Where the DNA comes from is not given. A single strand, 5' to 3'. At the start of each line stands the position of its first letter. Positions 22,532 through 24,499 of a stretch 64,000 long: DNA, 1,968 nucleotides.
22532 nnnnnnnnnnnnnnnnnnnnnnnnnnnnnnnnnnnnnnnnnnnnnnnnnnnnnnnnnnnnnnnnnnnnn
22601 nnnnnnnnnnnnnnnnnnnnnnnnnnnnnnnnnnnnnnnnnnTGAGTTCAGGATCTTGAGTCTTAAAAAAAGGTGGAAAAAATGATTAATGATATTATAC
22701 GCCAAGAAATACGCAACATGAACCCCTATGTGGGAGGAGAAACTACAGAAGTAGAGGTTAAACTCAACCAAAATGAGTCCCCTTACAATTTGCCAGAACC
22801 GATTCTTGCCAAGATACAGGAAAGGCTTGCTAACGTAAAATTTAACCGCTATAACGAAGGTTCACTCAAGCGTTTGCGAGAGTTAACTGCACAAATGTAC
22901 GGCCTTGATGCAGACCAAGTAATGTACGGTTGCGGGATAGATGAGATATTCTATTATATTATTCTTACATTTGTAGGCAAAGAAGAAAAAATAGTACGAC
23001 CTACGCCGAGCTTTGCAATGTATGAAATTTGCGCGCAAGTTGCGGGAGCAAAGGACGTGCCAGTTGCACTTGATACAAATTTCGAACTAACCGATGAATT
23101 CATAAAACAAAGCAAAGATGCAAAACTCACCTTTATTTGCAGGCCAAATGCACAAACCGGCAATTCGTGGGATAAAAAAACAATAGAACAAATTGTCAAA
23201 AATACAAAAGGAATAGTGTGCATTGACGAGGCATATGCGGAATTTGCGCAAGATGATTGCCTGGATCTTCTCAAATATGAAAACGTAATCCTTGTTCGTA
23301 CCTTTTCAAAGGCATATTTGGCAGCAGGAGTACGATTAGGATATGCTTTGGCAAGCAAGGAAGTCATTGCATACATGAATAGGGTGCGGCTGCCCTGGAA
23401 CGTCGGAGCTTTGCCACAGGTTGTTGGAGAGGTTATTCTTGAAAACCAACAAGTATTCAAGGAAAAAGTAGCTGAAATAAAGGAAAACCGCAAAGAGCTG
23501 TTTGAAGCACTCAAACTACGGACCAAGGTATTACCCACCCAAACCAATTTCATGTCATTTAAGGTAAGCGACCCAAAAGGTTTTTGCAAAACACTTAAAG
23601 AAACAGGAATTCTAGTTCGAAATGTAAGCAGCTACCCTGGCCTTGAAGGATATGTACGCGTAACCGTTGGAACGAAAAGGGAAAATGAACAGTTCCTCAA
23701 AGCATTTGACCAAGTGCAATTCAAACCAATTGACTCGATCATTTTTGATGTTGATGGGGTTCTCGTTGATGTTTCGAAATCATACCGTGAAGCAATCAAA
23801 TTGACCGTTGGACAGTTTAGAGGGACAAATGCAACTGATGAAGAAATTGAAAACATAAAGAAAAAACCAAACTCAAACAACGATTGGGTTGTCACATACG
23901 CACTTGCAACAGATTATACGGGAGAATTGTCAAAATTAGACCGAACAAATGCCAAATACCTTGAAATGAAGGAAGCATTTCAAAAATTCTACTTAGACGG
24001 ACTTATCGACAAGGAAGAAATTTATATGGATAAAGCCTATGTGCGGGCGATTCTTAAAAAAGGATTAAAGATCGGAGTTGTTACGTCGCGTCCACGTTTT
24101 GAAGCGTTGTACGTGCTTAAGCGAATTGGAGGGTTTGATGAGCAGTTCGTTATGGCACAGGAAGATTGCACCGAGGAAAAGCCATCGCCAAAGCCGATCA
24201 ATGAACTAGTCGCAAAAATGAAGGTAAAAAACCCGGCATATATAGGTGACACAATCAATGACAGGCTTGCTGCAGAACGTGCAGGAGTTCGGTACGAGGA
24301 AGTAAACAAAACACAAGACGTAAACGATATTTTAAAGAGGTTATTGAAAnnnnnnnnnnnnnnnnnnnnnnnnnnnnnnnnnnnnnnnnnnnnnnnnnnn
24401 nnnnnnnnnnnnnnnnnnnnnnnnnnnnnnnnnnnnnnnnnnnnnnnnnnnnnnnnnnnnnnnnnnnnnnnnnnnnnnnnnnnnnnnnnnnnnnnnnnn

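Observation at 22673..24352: hisC fused to a HAD phosphatase domain: candidate missing histidinol-phosphate phosphatase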

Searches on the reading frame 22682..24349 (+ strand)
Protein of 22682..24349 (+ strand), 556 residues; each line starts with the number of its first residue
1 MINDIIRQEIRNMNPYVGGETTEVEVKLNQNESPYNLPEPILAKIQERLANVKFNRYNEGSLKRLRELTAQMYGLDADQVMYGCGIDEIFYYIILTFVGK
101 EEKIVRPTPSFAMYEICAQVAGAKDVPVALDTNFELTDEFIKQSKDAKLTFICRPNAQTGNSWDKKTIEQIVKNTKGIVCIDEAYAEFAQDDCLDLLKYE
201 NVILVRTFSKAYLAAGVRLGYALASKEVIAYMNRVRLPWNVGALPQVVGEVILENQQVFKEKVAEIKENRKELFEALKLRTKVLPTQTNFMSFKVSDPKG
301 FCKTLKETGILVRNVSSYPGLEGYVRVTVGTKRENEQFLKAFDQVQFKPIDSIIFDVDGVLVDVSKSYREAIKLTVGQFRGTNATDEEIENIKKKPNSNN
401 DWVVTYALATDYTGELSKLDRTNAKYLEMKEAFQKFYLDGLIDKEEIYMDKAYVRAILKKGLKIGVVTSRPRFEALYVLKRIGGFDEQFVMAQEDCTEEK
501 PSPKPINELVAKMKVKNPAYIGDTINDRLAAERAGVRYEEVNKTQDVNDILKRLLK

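Call 5: search_protein_families(library=pfam, proteins=[window:22682-24349:+])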
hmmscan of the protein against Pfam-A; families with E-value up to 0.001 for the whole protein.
window:22682-24349:+ (556 aa): 3 families
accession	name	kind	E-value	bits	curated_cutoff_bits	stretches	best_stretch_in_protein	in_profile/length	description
PF00155.27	Aminotran_1_2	-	6.9e-51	174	19.7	1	26-341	4-360/361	Aminotransferase class I and II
PF13419.12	HAD_2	-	1.1e-17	65.1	23.8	1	353-538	1-175/178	Haloacid dehalogenase-like hydrolase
PF00702.32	Hydrolase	-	6.1e-16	59.8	26.4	1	350-535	1-191/191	haloacid dehalogenase-like hydrolase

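Call 6: search_protein_families(library=ncbifam, proteins=[window:22682-24349:+])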
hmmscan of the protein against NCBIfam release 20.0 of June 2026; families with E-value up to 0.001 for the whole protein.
window:22682-24349:+ (556 aa): 76 families (the best 25 are shown)
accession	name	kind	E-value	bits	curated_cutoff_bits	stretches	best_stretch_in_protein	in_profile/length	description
TIGR01141.1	hisC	equivalog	3.5e-94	315.5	276.55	1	7-344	1-348/349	histidinol-phosphate transaminase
NF002877.0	PRK03317.1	equivalog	1.1e-63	215.3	409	1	6-346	15-367/374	histidinol-phosphate transaminase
NF002878.0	PRK03321.1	subfamily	5e-59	199.8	374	1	5-346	4-349/352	histidinol-phosphate transaminase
NF002726.0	PRK02610.1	equivalog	2.1e-56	191.4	391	1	5-344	4-367/374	histidinol-phosphate transaminase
TIGR01140.1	L_thr_O3P_dcar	equivalog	1e-51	176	290.55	1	50-342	38-330/331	threonine-phosphate decarboxylase CobD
NF003496.0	PRK05166.1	equivalog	6.1e-51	173.3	540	1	2-346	6-370/373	histidinol-phosphate transaminase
NF006580.0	PRK09105.1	subfamily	1.6e-44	152.3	444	1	22-346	45-371/375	pyridoxal phosphate-dependent aminotransferase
NF006225.0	PRK08354.1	equivalog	1.2e-39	136.5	288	1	65-346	48-316/318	putative aminotransferase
NF051461.1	pyoverd_PtaA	equivalog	1.5e-36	125.8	500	1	22-344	33-358/359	pyoverdine biosynthesis transaminase PtaA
NF006014.0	PRK08153.1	equivalog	2.3e-36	125.5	510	1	14-345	18-363/370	pyridoxal phosphate-dependent aminotransferase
NF005915.1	PRK07908.1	equivalog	2.4e-33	115.9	360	1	35-342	24-331/332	Rv2231c family histidinol phosphate aminotransferase CobC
NF041364.1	GntC_guanitoxin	equivalog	2e-31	109.2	415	1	36-344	11-352/356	guanitoxin biosynthesis PLP-dependent (S)-gamma-hydroxy-L-arginine cyclodehydratase GntC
TIGR01548.1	HAD-SF-IA-hyp1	hypoth_equivalog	3.3e-31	108.4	140.2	1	352-534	2-197/197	TIGR01548 family HAD-type hydrolase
NF053748.1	bifunc_CobBC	exception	4e-28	98.2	950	1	27-341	484-795/797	bifunctional hydrogenobyrinic acid a,c-diamide synthase/histidinol phosphate aminotransferase CobBC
NF005021.0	PRK06425.1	equivalog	1.7e-22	80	353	1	77-344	57-329/335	histidinol-phosphate aminotransferase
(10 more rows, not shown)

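Call 36: search_protein_representatives(protein=window:22682-24349:+)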
Query: 556 residues. Proteins with E-value up to 0.001 (for the whole library): 25458; up to 1e-10: 14224; up to 1e-30: 2486. The best 150 are listed.
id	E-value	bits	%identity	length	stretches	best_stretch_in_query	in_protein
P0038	2.1e-157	541.4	49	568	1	3-541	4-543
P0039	6.0e-115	401.3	41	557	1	4-542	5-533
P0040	9.7e-108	377.5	51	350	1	3-343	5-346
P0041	1.2e-97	344.3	40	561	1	56-552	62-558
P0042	1.8e-97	343.7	39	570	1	46-552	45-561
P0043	1.2e-96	340.9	49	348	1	3-342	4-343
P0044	4.2e-95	335.8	39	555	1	6-542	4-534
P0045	4.5e-90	319.2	37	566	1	2-541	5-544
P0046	9.2e-89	314.9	39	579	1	50-541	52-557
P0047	2.8e-84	300.1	37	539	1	54-550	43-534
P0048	5.9e-84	299.1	36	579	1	26-551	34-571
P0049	5.1e-82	292.7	42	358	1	3-344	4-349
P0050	1.5e-81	291.1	37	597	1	51-540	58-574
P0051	2.2e-80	287.3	35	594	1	1-536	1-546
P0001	5.3e-74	266.2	61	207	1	352-556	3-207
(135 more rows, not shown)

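Call 44: find_homologous_proteins(query=window:22682-24349:+, max_evalue=1e-40)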
Query window:22682-24349:+ (556 aa): 1386 proteins with E <= 1e-40 among 8000 candidates; the best 120 are listed.
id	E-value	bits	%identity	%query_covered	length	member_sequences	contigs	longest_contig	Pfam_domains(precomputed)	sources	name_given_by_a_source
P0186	0.0e+0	1212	100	98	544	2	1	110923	PF13419.13,PF00155.28,PF00702.33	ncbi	-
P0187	2.8e-246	836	67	99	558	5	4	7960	PF13419.13,PF00155.28,PF00702.33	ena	-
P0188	3.7e-233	793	62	100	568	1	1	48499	PF13419.13,PF00155.28,PF00702.33,PF12710.14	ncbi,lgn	ncbi:MAG: histidinol-phosphate transaminase [Candidatus Micrarchaeota archaeon]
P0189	9.8e-204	696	56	100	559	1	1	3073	PF13419.13,PF00155.28,PF00702.33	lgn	-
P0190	2.9e-196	671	52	100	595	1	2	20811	PF13419.13,PF00155.28,PF00702.33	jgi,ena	-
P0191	2.9e-184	632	53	98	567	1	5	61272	PF13419.13,PF04864.20,PF00155.28,PF00702.33,PF01053.27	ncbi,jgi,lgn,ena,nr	ncbi:histidinol-phosphate transaminase [Candidatus Micrarchaeota archaeon]|nr:histidinol-phosphate t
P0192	3.3e-184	632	53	99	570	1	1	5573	PF13419.13,PF04864.20,PF00155.28,PF00702.33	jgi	jgi:histidinol-phosphate aminotransferase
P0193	3.4e-184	632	53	100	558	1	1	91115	PF13419.13,PF00155.28,PF00702.33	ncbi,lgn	-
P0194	1.5e-183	629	54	96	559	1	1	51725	PF13419.13,PF00155.28,PF00702.33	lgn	-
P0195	1.6e-183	629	52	99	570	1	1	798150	PF13419.13,PF00155.28,PF00702.33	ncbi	ncbi:MAG: histidinol-phosphate transaminase [Candidatus Micrarchaeota archaeon]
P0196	5.0e-180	618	52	98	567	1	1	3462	PF13419.13,PF00155.28,PF00702.33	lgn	-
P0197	8.1e-180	617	52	99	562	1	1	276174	PF13419.13,PF04864.20,PF00155.28,PF00702.33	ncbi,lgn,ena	-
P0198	1.8e-177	609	51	99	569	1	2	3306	PF13419.13,PF00155.28,PF00702.33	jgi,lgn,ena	-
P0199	2.7e-176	605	51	98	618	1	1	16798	PF13419.13,PF00155.28,PF00702.33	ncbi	-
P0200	1.0e-175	604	52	96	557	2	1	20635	PF13419.13,PF00155.28,PF00702.33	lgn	-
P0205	9.8e-171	587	50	96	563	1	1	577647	PF13419.13,PF00155.28,PF00702.33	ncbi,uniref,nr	ncbi:(5-formylfuran-3-yl)methyl phosphate transaminase [Candidatus Bilamarchaeum dharawalense]|unire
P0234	5.6e-73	265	36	99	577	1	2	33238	PF13419.13,PF00155.28,PF00702.33,PF00266.26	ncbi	ncbi:MAG: histidinol-phosphate transaminase [Candidatus Aenigmarchaeota archaeon]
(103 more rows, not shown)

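Call 45: find_encoding_contigs(protein=P0186, flank=3000, max_places=3)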
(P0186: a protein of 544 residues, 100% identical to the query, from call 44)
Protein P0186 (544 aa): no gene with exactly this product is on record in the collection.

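Call 46: find_encoding_contigs(protein=P0205, flank=8000, max_places=2)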
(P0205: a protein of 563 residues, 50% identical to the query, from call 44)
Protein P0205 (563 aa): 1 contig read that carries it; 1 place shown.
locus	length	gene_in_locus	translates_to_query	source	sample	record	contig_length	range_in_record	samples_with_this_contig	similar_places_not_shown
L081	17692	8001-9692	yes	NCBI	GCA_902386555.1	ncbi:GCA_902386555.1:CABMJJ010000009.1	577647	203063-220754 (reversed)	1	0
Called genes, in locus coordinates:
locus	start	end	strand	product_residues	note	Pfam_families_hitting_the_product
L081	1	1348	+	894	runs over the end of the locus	PF01411:tRNA-synt_2c, PF07973:tRNA_SAD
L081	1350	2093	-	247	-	PF01061:ABC2_membrane, PF12698:ABC2_membrane_3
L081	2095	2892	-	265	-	PF00005:ABC_tran, PF13175:AAA_15 (faint), PF13555:AAA_29 (faint), PF13304:AAA_21 (weak)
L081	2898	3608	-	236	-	PF06560:GPI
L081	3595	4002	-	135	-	-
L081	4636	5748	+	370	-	PF07690:MFS_1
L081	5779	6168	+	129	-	-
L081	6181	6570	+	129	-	PF04014:MazE_antitoxin (weak)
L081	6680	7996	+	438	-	PF00815:Histidinol_dh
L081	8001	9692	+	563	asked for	PF00155:Aminotran_1_2, PF00702:Hydrolase, PF13419:HAD_2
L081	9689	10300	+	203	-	PF00475:IGPD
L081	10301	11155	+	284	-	PF01634:HisG, PF08029:HisG_C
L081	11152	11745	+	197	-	PF00117:GATase, PF01174:SNO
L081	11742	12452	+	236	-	PF00977:His_biosynth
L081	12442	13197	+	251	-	PF00977:His_biosynth, PF01207:Dus (faint), PF03060:NMO (faint)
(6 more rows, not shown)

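Call 71: predict_structure(alignment_id=A2)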
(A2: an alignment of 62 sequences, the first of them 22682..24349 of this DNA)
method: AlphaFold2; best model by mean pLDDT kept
length: 556 residues; sequences in the alignment: 62
mean_pLDDT: 94.6   pTM: 0.76
mean pLDDT of the five models: 94.6, 94.5, 94.0, 93.9, 93.8
residues with pLDDT >= 90: 499; 70-90: 57; 50-70: 0; < 50: 0
segments of 3 or more residues with pLDDT < 50: none
pLDDT, mean of each block of 10 residues (from residue 1): 93 85 89 94 97 93 97 98 97 98 97 95 98 96 98 96 96 98 97 98 97 96 99 95 97 97 97 95 96 94 94 95 97 97 85 96 92 95 93 84 93 88 92 93 94 95 96 95 96 92 96 95 92 92 93 89
secondary structure, 60 per line:
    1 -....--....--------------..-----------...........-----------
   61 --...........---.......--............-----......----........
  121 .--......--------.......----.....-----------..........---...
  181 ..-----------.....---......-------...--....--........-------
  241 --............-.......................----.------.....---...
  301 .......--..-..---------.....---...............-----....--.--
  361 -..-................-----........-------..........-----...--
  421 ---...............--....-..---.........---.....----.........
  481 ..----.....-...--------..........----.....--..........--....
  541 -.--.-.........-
elements in order: H2-5 H8-11 H39-49 H63-73 E80-83 H86-97 E103-108 H113-121 E124-129 H138-144 E149-153 H165-174 E178-182 H194-198 E202-207 E220-223 H226-233 H243-254 H256-278 E290-294 H298-307 E324-328 H332-346 E352-355 H365-380 H386-393 H401-410 H424-438 H441-444 H451-459 E463-467 H472-482 H504-513 E518-522 H525-534 E537-540 H547-555

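Call 73: find_encoding_contigs(protein=P0234, flank=6000, max_places=1)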
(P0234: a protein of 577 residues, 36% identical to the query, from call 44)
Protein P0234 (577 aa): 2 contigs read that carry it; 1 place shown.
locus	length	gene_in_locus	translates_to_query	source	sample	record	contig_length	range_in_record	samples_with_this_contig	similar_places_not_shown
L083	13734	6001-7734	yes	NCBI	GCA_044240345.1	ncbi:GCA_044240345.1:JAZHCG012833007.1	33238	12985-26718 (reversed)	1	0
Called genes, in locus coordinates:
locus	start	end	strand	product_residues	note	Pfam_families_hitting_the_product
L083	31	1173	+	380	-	-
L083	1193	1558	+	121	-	PF26602:HVO_2718_N (weak), PF12844:HTH_19 (weak), PF13560:HTH_31 (weak), PF01381:HTH_3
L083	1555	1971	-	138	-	PF01894:YjbQ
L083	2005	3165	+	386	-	PF04389:Peptidase_M28 (faint), PF01546:Peptidase_M20, PF07687:M20_dimer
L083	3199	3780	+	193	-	PF00149:Metallophos, PF12850:Metallophos_2, PF14582:Metallophos_3 (faint)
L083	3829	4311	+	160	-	PF00710:Asparaginase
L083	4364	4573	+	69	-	-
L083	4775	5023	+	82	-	-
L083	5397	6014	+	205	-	PF01634:HisG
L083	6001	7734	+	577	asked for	PF00155:Aminotran_1_2, PF00266:Aminotran_5 (weak), PF00702:Hydrolase, PF13419:HAD_2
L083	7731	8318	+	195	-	PF00475:IGPD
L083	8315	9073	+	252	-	PF00977:His_biosynth, PF01207:Dus (weak), PF02581:TMP-TENI (faint), PF03060:NMO (faint), PF01180:DHO_dh (faint)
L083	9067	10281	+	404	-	PF00977:His_biosynth, PF01884:PcrB (faint), PF01502:PRA-CH, PF01503:PRA-PH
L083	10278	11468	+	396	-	PF00815:Histidinol_dh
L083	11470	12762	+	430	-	PF13393:tRNA-synt_His, PF03129:HGTP_anticodon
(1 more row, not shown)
